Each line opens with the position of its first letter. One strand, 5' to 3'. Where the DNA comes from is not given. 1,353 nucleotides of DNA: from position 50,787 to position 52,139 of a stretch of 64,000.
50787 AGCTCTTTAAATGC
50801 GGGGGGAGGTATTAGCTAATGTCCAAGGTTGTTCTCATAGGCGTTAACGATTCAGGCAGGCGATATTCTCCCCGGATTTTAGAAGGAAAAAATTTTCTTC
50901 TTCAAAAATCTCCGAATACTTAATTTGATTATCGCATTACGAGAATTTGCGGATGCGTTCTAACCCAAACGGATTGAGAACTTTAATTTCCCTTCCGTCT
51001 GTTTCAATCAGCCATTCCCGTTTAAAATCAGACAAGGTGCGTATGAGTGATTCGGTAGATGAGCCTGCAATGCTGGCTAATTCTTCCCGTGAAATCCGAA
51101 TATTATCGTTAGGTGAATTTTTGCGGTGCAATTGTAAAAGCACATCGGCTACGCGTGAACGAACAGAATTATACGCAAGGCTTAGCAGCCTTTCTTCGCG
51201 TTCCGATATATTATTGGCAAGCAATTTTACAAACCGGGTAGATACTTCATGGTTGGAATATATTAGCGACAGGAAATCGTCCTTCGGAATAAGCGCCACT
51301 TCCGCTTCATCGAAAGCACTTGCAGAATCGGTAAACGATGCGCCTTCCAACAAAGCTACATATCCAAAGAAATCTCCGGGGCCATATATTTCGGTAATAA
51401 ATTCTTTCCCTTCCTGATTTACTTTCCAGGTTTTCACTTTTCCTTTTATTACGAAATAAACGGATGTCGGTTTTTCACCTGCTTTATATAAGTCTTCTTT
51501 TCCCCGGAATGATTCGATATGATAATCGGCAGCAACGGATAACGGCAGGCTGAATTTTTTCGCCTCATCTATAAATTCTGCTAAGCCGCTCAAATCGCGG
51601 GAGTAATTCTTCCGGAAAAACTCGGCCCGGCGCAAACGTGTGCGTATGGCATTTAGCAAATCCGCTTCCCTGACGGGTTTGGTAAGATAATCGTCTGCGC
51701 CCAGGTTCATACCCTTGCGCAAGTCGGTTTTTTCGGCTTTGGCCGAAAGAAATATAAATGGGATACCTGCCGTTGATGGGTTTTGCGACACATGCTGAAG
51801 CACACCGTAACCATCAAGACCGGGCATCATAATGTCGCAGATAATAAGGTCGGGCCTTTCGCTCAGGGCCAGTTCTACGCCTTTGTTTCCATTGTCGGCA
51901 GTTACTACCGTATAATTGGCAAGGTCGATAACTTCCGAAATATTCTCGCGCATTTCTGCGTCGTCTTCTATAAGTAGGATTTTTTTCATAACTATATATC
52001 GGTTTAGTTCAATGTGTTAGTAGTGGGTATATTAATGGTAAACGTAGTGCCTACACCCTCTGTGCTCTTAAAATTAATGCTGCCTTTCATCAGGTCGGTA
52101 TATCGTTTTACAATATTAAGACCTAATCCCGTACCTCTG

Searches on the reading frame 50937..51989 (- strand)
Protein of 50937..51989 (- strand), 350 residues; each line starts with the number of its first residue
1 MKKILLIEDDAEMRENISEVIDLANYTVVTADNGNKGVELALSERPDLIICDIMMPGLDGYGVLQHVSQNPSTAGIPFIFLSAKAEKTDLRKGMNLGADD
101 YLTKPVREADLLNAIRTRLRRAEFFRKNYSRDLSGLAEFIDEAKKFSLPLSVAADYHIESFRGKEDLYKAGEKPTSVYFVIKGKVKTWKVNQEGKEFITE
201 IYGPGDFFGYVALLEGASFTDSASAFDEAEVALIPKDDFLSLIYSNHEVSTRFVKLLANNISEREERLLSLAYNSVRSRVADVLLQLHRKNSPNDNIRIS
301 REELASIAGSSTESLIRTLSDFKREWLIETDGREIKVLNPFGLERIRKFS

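Call 6: search_protein_families(library=pfam, proteins=[window:50937-51989:-], max_evalue=0.01)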
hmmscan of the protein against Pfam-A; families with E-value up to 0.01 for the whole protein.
window:50937-51989:- (350 aa): 4 families
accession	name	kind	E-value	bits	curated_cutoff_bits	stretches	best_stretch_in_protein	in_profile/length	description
PF00072.30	Response_reg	-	1.7e-27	96.2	30.2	1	4-116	1-111/111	Response regulator receiver domain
PF00027.35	cNMP_binding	-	3.7e-20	72.1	27.5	1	159-243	2-86/89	Cyclic nucleotide-binding domain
PF13545.12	HTH_Crp_2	-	1.2e-15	57.6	27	1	279-346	2-70/70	Crp-like helix-turn-helix domain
PF00325.26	Crp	-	0.002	18.3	21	1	297-328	1-32/32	Bacterial regulatory proteins, crp family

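Call 14: find_related_loci(query=window:50937-51989:-, collection=genome_contigs, flank=6000)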
Query window:50937-51989:- (350 aa) in genome_contigs; peptide patterns used: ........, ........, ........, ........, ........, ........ (x = any residue, [..] = any of these).
599 stretches matched a pattern (row limit reached: there are more); 589 encode a relative of the query (tblastn E <= 1e-3); the best 80 are kept; 80 distinct loci.
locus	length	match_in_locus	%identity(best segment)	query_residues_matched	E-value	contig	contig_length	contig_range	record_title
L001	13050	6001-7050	65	1-350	4e-157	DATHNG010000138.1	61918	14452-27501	MAG TPA_asm: Bacteroidia bacterium isolate SMAG_U12652 k141_213476, whole genome shotgun sequence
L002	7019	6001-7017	68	1-339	6e-155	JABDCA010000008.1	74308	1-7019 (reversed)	MAG: Bacteroidetes bacterium isolate BWMinControl_Nextera78_MAG5 3300020791.a:Ga0207054_1016, whole genome shotgun seque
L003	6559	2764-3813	63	1-350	7e-152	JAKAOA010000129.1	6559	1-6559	MAG: Bacteroidetes bacterium isolate YF1.bin105 NODE_16043_length_6559_cov_1.834577, whole genome shotgun sequence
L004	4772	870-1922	61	1-350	5e-147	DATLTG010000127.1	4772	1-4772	MAG TPA_asm: Bacteroidia bacterium isolate SMAG_U13950 k141_933353, whole genome shotgun sequence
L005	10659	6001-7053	54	1-347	1e-125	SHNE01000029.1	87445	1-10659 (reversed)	MAG: Bacteroidetes bacterium isolate Bin7_1 c_000000000079, whole genome shotgun sequence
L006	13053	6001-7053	52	1-347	2e-121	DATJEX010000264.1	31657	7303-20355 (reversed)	MAG TPA_asm: Bacteroidia bacterium isolate SMAG_U15444 k141_6975724, whole genome shotgun sequence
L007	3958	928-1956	52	1-339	2e-122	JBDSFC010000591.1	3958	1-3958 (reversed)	MAG: Bacteroidia bacterium isolate cluster1_bin.219 k127_4145746, whole genome shotgun sequence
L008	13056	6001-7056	52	1-347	2e-120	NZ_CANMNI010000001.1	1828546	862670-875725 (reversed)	Uncultured Pontibacter sp. isolate 912.fasta NODE_1, whole genome shotgun sequence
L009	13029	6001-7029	53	1-339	3e-120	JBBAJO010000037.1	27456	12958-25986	MAG: Chitinophagaceae bacterium isolate EUL_013 ctg37-EUL_013, whole genome shotgun sequence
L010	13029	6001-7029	55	1-339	5e-120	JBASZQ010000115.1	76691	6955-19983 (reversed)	MAG: Chitinophagaceae bacterium isolate MFD10499_ilm_asm_bin28 k127_102502, whole genome shotgun sequence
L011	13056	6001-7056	51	1-347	2e-120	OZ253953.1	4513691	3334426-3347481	MAG: Cytophagales bacterium isolate 7007d3ca-a90f-42d0-95eb-4c1c7c3f2752 genome assembly, chromosome: 1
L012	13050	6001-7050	51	2-347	6e-120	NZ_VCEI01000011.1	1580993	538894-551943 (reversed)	Dyadobacter sediminis strain Z12 NODE_1, whole genome shotgun sequence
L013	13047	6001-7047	53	2-347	7e-120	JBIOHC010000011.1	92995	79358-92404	MAG: Bacteroidia bacterium isolate GcC11-26 k141_796854_length_92995_cov_43.0000, whole genome shotgun sequence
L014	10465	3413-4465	51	1-347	1e-119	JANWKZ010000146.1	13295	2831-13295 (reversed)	MAG: Bacteroidia bacterium isolate CRAIB_MAG106 c_000000082831, whole genome shotgun sequence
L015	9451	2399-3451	50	1-347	2e-119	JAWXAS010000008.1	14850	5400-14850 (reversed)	MAG: Bacteroidota bacterium isolate MP5G1.50 k99_65336, whole genome shotgun sequence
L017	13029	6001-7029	51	1-339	5e-119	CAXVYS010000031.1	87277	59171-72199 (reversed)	MAG: Bacteroidia bacterium isolate 6e587fb1-28cf-479a-b2ce-4acc679b3bb4 genome assembly, contig: contig_31, whole genome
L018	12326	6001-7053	50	1-347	1e-118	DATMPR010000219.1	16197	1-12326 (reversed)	MAG TPA_asm: Bacteroidia bacterium isolate SMAG_U12907 k141_3837578, whole genome shotgun sequence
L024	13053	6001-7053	52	1-347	2e-118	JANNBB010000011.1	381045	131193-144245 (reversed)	MAG: Bacteroidota bacterium isolate OTE_78_metabat_381 OTE_78_k141_2747589, whole genome shotgun sequence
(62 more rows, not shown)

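Call 20: search_protein_families(library=pfam, proteins=[L012:4671-5921:+, L005:2955-3833:-, L017:1275-3725:-, L017:4347-4649:-, L007:3039-3464:+, L024:7350-7787:+, L024:11017-13053:+, L018:10585-11028:+, L014:10241-10465:+, L015:587-997:-], max_evalue=0.001)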
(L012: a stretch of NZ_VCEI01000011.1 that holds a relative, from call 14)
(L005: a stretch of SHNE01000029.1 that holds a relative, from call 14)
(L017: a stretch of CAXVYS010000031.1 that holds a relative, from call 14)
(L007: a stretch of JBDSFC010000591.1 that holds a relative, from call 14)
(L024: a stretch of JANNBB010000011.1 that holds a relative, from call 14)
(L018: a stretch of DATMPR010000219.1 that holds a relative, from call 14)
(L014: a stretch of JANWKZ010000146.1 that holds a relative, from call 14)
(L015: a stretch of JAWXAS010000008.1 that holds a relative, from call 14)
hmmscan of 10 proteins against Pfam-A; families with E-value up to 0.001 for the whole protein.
L012:4671-5921:+ (416 aa): 9 families
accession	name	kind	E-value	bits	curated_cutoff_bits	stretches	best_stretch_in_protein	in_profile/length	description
PF02518.31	HATPase_c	-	1e-26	94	26.4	1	307-413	3-109/111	Histidine kinase-, DNA gyrase B-, and HSP90-like ATPase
PF13426.13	PAS_9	-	7e-19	68.5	27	1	29-133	2-103/103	PAS domain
PF00512.31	HisKA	-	5.5e-14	52.4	26.9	1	193-261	1-66/66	His Kinase A (phospho-acceptor) domain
PF00989.32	PAS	-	1.4e-13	51.3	22.6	1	18-127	1-109/113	PAS fold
PF08448.16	PAS_4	-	3e-09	37.5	23.1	1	24-135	1-109/110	PAS fold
PF13188.13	PAS_8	-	1.2e-08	34.9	21.8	1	19-71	2-51/65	PAS domain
PF24820.1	Diguanyl_cycl_sensor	-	4.3e-05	23.9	28.1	1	24-125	2-105/109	Diguanylate cyclase-like sensor domain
PF12860.13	PAS_7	-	0.00012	22.7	27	0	25-136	2-112/115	PAS fold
PF08447.18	PAS_3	-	0.00099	19.8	25.6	0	41-66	2-27/89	PAS fold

L005:2955-3833:- (292 aa): 1 family
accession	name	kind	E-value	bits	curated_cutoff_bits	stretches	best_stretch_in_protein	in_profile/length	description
PF00582.32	Usp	-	2e-31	109.9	24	1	11-149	3-141/141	Universal stress protein family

L017:1275-3725:- (816 aa): 4 families
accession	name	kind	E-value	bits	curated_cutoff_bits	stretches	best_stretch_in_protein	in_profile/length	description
PF00122.25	E1-E2_ATPase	-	4.9e-31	108.1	28.1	1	313-479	8-176/181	E1-E2 ATPase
PF00702.32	Hydrolase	-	2.2e-21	77.5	26.4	1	501-698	2-190/191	haloacid dehalogenase-like hydrolase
PF12156.14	ATPase-cat_bd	-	2.6e-12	47.7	27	1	11-85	2-84/86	Putative metal-binding domain of cation transport ATPase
PF08282.18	Hydrolase_3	-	0.00052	20.3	20.9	0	671-722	195-246/255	haloacid dehalogenase-like hydrolase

L017:4347-4649:- (100 aa): 0 families

L007:3039-3464:+ (141 aa): 2 families
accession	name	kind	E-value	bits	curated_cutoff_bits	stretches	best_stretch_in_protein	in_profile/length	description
PF07681.17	DoxX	-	6.7e-06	27.1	23.6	1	14-82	3-65/85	DoxX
PF07291.16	MauE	-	1.4e-05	25.8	27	1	14-101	6-88/128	Methylamine utilisation protein MauE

L024:7350-7787:+ (145 aa): 0 families

L024:11017-13053:+ (679 aa): 2 families
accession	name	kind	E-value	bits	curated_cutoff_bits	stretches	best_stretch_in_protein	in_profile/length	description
PF00115.25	COX1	-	3.2e-119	399.1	34.8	1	11-441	1-436/436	Cytochrome C and Quinol oxidase polypeptide I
PF02433.20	FixO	-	1.8e-93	312.5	29.6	1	488-678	1-191/219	Cytochrome C oxidase, mono-heme subunit/FixO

L018:10585-11028:+ (147 aa): 2 families
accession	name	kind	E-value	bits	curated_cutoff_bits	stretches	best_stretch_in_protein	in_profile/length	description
PF00011.27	HSP20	-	4.2e-24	85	20.8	1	45-146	2-101/102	Hsp20/alpha crystallin family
PF17886.7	ArsA_HSP20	-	2.4e-06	27.5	22.5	1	50-128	2-61/63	HSP20-like domain found in ArsA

L014:10241-10465:+ (75 aa): 0 families

L015:587-997:- (136 aa): 1 family
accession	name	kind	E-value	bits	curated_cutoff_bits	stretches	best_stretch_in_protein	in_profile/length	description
PF05099.18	TerB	-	2.5e-05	25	24.4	1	13-115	6-101/118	Tellurite resistance protein TerB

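Call 34: search_protein_families(library=ncbifam, proteins=[window:50937-51989:-], max_evalue=0.001)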
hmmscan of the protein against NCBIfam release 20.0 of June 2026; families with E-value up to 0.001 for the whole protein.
window:50937-51989:- (350 aa): 109 families (the best 25 are shown)
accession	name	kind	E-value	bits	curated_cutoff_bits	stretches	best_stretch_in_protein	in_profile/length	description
NF041733.1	resp_reg_CseB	equivalog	5.4e-28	97.9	350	1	3-128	2-124/228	two-component system response regulator CseB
NF040689.1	MtrAB_MtrA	equivalog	2.7e-27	95.5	300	1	4-123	1-117/219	MtrAB system response regulator MtrA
TIGR02154.1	PhoB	equivalog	1e-26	93.6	296.2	1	2-124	3-125/226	phosphate regulon transcriptional regulator PhoB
NF045944.1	ResRegRpaBCyano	equivalog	1.4e-25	90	330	1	5-126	1-119/229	response regulator transcription factor RpaB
NF007135.0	PRK09581.1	equivalog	2.9e-25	89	474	1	5-120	5-121/457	PleD family two-component system response regulator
TIGR01387.1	cztR_silR_copR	subfamily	1.9e-24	86.5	279.2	1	4-126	1-121/218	heavy metal response regulator transcription factor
NF008732.0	PRK11753.1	equivalog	2.1e-24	86.2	266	1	155-337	22-210/214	cAMP-activated global transcriptional regulator CRP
NF053854.1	RespRegPhoBBctds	equivalog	7e-24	84.4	270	1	4-125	1-121/225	two-component system response regulator PhoB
NF008567.0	PRK11517.1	equivalog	9.4e-24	84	353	1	3-124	2-120/223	response regulator transcription factor HprR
NF033120.0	vanR_FM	exception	1.4e-23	83.7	460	1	3-125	5-124/231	vancomycin resistance response regulator transcription factor, VanR-F/VanR-M family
NF051850.1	RespRegRprY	equivalog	2.9e-23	82.5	370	1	3-145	6-145/234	response regulator transcription factor RprY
NF008199.0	PRK10955.1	equivalog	2.6e-22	79.9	341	1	1-134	1-130/232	envelope stress response regulator transcription factor CpxR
NF045505.1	RR_RssB_Pseudo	equivalog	4.6e-22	78.6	700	1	3-128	7-131/394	two-component system response regulator RssB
NF007005.1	PRK09468.1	equivalog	2e-21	76.5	331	1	2-122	4-122/237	osmolarity response regulator transcription factor OmpR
NF045991.1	RespRegCtrARhodob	equivalog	2.1e-21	76.7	350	1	3-125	2-122/224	response regulator transcription factor CtrA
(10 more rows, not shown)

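Call 35: search_solved_structures(query=L012:4671-5921:+, max_evalue=0.00001, show_alignments=0)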
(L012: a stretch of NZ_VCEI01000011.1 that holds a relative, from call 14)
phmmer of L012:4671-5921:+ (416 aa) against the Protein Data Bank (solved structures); distinct sequences matched with E-value up to 0.00001: 69 (the best 60 are shown).
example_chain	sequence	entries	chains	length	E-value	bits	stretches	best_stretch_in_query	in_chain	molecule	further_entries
4jas_A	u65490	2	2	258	1.1e-27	100.2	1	182-413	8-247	Histidine kinase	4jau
4u7n_A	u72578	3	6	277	2.5e-27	99.1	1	185-413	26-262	Histidine protein kinase sensor protein | Histidine kinase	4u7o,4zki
5uht_A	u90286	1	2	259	2.5e-27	99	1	182-413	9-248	Sensor histidine kinase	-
5c93_A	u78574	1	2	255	2.7e-27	99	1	186-413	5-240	Histidine kinase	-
3dge_A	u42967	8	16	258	2.7e-27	99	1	182-413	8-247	Sensor protein | Histidine kinase | Sensor histidine kinase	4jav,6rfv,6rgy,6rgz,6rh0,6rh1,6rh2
2c2a_A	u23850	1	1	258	2.7e-27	98.9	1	182-413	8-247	SENSOR HISTIDINE KINASE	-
6azr_A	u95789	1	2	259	1.3e-26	96.8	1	182-413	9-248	Sensor histidine kinase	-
7z8n_A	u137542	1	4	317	2.9e-26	95.6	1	147-411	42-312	Histidine kinase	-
6rh7_A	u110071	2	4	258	6.6e-26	94.4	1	182-413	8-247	Sensor histidine kinase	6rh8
4i5s_A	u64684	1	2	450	8.5e-25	90.7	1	185-412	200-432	Putative histidine kinase CovS; VicK-like protein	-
8u4x_A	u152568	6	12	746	2.3e-23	86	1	177-412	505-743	histidine kinase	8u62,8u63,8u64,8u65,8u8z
7p8e_A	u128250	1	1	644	3e-20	75.7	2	172-340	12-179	Receiver domain of histidine kinase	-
6paj_A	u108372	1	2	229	3.1e-20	75.7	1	190-413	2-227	Sensor protein SrrB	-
6lgq_C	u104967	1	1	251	1.3e-19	73.7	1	191-413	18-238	Histidine kinase KdpD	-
4q20_A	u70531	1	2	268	1.3e-19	73.7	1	189-413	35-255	Sensor protein DivL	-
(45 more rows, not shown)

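Call 37: search_solved_structures(query=L012:4671-5120:+, max_evalue=0.001, show_alignments=3)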
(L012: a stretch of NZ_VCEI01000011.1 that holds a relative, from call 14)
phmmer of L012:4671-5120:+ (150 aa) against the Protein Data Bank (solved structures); distinct sequences matched with E-value up to 0.001: 21.
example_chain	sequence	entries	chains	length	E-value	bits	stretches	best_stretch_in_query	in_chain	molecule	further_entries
1d06_A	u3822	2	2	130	5.1e-13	52.3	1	27-132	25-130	nitrogen fixation regulatory protein fixL | FIXL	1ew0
10jx_A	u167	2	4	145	6.4e-13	51.9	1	23-128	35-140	Multi-sensor signal transduction histidine kinase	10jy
8js5_A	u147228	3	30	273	2.7e-11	46.7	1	12-148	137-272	Sensor protein FixL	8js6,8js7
1dp6_A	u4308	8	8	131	1.9e-10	43.9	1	26-143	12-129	FIXL PROTEIN | SENSOR PROTEIN FIXL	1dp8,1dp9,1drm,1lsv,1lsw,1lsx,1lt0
1xj4_A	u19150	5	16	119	4.3e-10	42.8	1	29-142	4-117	Sensor protein fixL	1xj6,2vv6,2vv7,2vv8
2cmn_A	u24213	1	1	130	5.1e-10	42.5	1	27-143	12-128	SENSOR PROTEIN FIXL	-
1xj2_A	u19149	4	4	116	6.1e-10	42.3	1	30-142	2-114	Sensor protein fixL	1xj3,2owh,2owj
1y28_A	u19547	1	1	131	8.2e-10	41.9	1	26-143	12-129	Sensor protein fixL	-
9cdr_A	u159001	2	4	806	1e-09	41.5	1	28-133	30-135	Oxygen sensor protein DosP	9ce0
9cmf_A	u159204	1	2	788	1.4e-09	41.1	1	29-133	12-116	Oxygen sensor protein DosP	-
9bgv_A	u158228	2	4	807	7e-09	38.8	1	28-132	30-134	Oxygen sensor protein DosP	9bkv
9clo_A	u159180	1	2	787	9.3e-09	38.4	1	29-133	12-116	Oxygen sensor protein DosP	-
1v9y_A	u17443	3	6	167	8.7e-07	32.1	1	28-133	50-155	Heme pas sensor protein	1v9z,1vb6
1s66_L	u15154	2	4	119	1.3e-06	31.5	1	28-123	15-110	Hypothetical protein yddU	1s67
4gcz_A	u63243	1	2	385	5.4e-05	26.2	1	15-148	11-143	Blue-light photoreceptor, Sensor protein fixL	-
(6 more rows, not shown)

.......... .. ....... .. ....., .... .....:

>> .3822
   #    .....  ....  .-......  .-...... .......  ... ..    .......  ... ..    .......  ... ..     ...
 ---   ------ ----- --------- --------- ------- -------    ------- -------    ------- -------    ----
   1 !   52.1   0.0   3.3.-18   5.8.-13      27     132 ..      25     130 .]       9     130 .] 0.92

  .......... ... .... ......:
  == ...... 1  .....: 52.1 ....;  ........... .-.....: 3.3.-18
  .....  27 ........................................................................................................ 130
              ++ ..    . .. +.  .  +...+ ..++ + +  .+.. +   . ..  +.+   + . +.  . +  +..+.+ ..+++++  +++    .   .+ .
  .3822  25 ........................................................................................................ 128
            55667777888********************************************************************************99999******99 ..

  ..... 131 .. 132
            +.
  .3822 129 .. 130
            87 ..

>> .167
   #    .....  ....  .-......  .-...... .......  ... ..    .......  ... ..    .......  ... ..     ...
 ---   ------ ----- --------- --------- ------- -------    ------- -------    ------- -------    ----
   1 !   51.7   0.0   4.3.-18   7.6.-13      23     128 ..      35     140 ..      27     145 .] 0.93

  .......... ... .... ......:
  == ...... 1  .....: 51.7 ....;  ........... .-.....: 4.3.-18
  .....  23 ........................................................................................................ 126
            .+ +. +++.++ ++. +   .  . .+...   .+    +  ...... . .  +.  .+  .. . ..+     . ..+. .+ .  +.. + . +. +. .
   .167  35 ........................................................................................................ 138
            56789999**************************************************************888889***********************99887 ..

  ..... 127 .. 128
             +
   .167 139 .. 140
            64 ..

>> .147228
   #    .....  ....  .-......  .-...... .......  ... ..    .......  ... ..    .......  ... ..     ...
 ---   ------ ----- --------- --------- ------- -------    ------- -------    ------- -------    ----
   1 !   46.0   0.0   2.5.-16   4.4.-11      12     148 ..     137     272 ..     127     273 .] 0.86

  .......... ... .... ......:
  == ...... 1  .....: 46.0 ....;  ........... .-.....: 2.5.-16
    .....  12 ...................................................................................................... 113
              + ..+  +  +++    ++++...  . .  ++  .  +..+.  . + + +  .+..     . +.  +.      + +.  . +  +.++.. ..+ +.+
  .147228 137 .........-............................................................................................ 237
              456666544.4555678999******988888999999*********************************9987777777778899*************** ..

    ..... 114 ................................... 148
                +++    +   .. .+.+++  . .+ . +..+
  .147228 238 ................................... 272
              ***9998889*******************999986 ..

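Call 49: find_related_loci(query=L024:11017-13053:+, collection=genome_contigs, flank=1500)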
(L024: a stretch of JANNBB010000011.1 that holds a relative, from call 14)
Query L024:11017-13053:+ (679 aa) in genome_contigs; peptide patterns used: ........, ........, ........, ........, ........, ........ (x = any residue, [..] = any of these).
600 stretches matched a pattern (row limit reached: there are more); 600 encode a relative of the query (tblastn E <= 1e-3); the best 80 are kept; 80 distinct loci.
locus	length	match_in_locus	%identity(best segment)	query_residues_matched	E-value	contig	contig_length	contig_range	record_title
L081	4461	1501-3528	83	1-679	0e+0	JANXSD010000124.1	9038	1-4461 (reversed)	MAG: Bacteroidetes bacterium isolate 336R_metabat_52 336R_k141_1929393, whole genome shotgun sequence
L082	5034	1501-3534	78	1-679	0e+0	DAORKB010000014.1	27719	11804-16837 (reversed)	MAG TPA_asm: Bacteroidia bacterium isolate AMR_MDS_5536 NODE_403_length_27719_cov_6.231203, whole genome shotgun sequenc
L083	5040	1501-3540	76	1-679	0e+0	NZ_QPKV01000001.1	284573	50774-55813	Pedobacter chinensis strain JDX94 Scaffold1_1, whole genome shotgun sequence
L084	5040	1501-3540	75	1-679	0e+0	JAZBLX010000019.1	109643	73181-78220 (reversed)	MAG: Bacteroidota bacterium isolate AB033-bin15 NODE_19_length_109643_cov_13.856032, whole genome shotgun sequence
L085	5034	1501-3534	78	1-679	0e+0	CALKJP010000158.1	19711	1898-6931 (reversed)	MAG: uncultured Bacteroidia bacterium isolate N1_Bin_MAXBIN__135_sub_1 genome assembly, contig: c_000000552761, whole ge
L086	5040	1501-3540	75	1-679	0e+0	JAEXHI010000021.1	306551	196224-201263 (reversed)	MAG: Bacteroidetes bacterium isolate OH_HBlB_106 k127_620733, whole genome shotgun sequence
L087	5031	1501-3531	76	1-679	0e+0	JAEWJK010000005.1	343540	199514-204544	MAG: Bacteroidetes bacterium isolate OH_PBrB_149 k127_766664, whole genome shotgun sequence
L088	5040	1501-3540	75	1-679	0e+0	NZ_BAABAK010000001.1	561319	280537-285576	Pedobacter ginsengiterrae strain JCM 17338 sequence01, whole genome shotgun sequence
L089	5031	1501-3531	75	1-679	0e+0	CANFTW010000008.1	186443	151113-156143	MAG: Bacteroidetes bacterium isolate Jr-16oct17-282 genome assembly, contig: Jr-16oct17-C118, whole genome shotgun seque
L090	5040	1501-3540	75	1-679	0e+0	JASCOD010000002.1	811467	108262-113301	Flavobacteriaceae bacterium PS02338 NODE_2_length_811467_cov_22.414375, whole genome shotgun sequence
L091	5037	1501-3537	75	1-679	0e+0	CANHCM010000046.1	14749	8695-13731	MAG: Bacteroidetes bacterium isolate RE-18aug17-170 genome assembly, contig: RE-18aug17-C5922, whole genome shotgun sequ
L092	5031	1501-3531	75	1-679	0e+0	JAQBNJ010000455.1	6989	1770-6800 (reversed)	MAG: Sediminibacterium sp. isolate RYN_290 scaffold_1114428, whole genome shotgun sequence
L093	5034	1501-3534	75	2-679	0e+0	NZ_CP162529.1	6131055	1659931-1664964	Pedobacter foliorum strain LMG 31463 chromosome, complete genome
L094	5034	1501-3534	74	2-679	0e+0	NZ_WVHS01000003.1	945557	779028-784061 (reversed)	Hufsiella ginkgonis strain HMF7056 3, whole genome shotgun sequence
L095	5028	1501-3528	75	3-679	0e+0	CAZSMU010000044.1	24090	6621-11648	MAG TPA_asm: uncultured Haliscomenobacter sp. isolate SRP278252_co3_46 genome assembly, contig: NODE_3474_length_24090_c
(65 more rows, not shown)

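Call 90: predict_structure(alignment_id=A1)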
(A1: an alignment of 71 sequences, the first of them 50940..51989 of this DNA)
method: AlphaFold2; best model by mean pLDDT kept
length: 350 residues; sequences in the alignment: 71
mean_pLDDT: 87.4   pTM: 0.71
mean pLDDT of the five models: 87.4, 87.3, 86.4, 86.0, 85.9
residues with pLDDT >= 90: 171; 70-90: 149; 50-70: 29; < 50: 1
segments of 3 or more residues with pLDDT < 50: none
pLDDT, mean of each block of 10 residues (from residue 1): 96 95 96 97 96 91 89 89 67 59 86 87 82 87 72 78 96 95 96 91 93 90 96 92 83 82 79 89 92 79 86 84 94 90 82
secondary structure, 60 per line:
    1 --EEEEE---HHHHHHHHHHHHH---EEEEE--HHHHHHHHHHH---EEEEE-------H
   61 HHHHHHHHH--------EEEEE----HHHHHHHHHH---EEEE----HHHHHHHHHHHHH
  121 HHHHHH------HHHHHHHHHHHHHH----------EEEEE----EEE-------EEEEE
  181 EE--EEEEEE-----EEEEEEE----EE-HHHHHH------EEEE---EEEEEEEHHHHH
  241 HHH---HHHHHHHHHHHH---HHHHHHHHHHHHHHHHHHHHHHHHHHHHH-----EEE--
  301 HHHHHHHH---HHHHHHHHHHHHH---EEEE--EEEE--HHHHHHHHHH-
elements in order: E3-7 H11-23 E27-31 H34-44 E48-52 H60-69 E78-82 H87-96 E100-103 H108-126 H133-146 E157-161 E166-168 E176-182 E185-190 E196-202 H210-215 E222-225 E229-235 H236-243 H247-258 H262-290 E296-298 H301-308 H312-324 E328-331 E334-337 H340-349

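Call 92: fold_search(model_id=the predicted structure, library=pdb)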
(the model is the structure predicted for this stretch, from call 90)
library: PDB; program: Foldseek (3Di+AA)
matches with E <= 10: 1920; with E <= 0.001: 1193
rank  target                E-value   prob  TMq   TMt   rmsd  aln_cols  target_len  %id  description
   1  4ev0_A                1.8e-17  1.00  0.30  0.47  15.0       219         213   27  Crystal Structure of Thermus thermophilus Catabolite Activator Protein (released 2012-06-20)
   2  4ev0_D                7.6e-17  1.00  0.28  0.44  15.2       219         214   26  Crystal Structure of Thermus thermophilus Catabolite Activator Protein (released 2012-06-20)
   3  4cyd_A                3.1e-16  1.00  0.30  0.45  18.5       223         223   23  GlxR bound to cAMP (released 2014-12-17)
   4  3i54_D                3.1e-16  1.00  0.30  0.44  18.4       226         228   26  Crystal structure of MtbCRP in complex with cAMP (released 2009-09-08)
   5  3i54_A                8.8e-16  1.00  0.29  0.43  18.9       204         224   26  Crystal structure of MtbCRP in complex with cAMP (released 2009-09-08)
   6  4a2u_F                1.7e-15  1.00  0.29  0.44  18.8       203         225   26  CRP(CAP) from Myco. Tuberculosis, with cAMP (released 2012-10-10)
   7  3h3u_A                2.0e-15  1.00  0.28  0.44  19.2       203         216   26  Crystal structure of CRP (cAMP receptor Protein) from Mycobacterium tuberculosis (released 2010-02-02)
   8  4a2u_H                2.0e-15  1.00  0.32  0.47  18.5       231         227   23  CRP(CAP) from Myco. Tuberculosis, with cAMP (released 2012-10-10)
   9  3mzh_A                2.7e-15  1.00  0.30  0.45  18.9       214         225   24  Crystal structure of cAMP receptor protein from mycobacterium tuberculosis in complex with cAMP and its DNA binding el (released 2011-06-08)
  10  4byy_A                3.1e-15  1.00  0.28  0.42  19.0       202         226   24  Apo GlxR (released 2014-07-30)
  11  1i5z_A                4.3e-15  1.00  0.29  0.48  19.1       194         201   30  STRUCTURE OF CRP-CAMP AT 1.9 A (released 2003-06-17)
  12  1zrf_A                4.3e-15  1.00  0.29  0.48  18.8       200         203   28  4 crystal structures of CAP-DNA with all base-pair substitutions at position 6, CAP-[6C;17G]ICAP38 DNA (released 2006-03-21)
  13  3d0s_A                6.5e-15  1.00  0.29  0.44  18.6       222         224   26  cAMP receptor protein from m.tuberculosis, cAMP-free form (released 2009-02-03)
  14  3r6s_C                6.8e-15  1.00  0.29  0.45  19.2       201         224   23  Crystal structure of GlxR transcription factor from Corynebacterium glutamicum with cAMP (released 2012-03-28)
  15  3r6s_A                6.8e-15  1.00  0.29  0.44  19.1       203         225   24  Crystal structure of GlxR transcription factor from Corynebacterium glutamicum with cAMP (released 2012-03-28)
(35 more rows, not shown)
